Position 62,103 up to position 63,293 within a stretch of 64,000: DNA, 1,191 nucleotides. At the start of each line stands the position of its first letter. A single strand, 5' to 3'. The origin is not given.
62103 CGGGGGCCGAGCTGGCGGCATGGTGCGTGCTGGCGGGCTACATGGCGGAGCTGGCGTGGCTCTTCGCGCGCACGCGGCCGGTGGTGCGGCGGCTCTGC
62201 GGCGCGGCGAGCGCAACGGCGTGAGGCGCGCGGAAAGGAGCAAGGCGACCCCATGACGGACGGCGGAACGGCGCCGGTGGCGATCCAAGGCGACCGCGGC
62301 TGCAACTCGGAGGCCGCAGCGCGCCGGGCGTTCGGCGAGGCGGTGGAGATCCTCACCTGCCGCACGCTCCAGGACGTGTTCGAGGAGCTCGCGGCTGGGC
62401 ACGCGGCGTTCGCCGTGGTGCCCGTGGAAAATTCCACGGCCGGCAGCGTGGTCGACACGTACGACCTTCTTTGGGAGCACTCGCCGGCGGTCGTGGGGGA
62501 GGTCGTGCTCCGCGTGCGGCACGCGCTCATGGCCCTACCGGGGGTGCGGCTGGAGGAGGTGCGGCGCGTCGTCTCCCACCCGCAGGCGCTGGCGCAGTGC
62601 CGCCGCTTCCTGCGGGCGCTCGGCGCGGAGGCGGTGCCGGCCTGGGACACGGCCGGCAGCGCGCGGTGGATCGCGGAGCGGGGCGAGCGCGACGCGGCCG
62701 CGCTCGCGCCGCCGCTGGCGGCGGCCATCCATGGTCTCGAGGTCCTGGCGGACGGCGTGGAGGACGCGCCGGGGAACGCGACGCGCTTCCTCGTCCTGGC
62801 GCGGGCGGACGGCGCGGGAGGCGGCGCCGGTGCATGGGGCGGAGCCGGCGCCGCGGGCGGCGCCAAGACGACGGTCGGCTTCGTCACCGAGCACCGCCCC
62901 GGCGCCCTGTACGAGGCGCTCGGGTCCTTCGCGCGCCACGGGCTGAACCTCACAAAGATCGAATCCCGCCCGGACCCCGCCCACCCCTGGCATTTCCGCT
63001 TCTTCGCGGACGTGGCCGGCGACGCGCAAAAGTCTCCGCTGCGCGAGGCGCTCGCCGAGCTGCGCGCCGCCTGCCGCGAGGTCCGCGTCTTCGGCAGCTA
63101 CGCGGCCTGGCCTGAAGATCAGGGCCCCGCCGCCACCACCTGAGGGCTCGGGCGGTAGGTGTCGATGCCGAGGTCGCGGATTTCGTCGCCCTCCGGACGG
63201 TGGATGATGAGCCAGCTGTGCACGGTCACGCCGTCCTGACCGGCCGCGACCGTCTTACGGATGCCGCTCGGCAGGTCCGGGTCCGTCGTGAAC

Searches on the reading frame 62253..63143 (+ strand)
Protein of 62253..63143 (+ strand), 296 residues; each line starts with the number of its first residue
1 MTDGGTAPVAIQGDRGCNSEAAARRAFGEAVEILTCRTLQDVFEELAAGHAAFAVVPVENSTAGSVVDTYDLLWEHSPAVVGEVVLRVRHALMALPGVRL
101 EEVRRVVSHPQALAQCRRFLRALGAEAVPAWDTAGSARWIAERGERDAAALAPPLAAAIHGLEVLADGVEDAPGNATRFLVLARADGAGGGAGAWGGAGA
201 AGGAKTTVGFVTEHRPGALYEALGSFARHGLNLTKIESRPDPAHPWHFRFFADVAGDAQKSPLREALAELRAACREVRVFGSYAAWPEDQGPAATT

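Call 58: search_protein_families(library=pfam, proteins=[window:62253-63143:+], max_evalue=0.0001)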
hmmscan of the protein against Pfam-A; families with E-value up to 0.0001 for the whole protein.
window:62253-63143:+ (296 aa): 2 families
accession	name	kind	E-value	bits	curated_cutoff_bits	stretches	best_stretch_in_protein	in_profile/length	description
PF00800.23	PDT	-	1.9e-59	200.9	25.2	1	9-185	1-179/181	Prephenate dehydratase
PF01842.31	ACT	-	5.2e-09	36.2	27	1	207-271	2-65/66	ACT domain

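Call 59: find_encoding_contigs(protein=window:62253-63143:+, flank=10000, max_places=5)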
Protein window:62253-63143:+ (296 aa): no gene with exactly this product is on record in the collection.
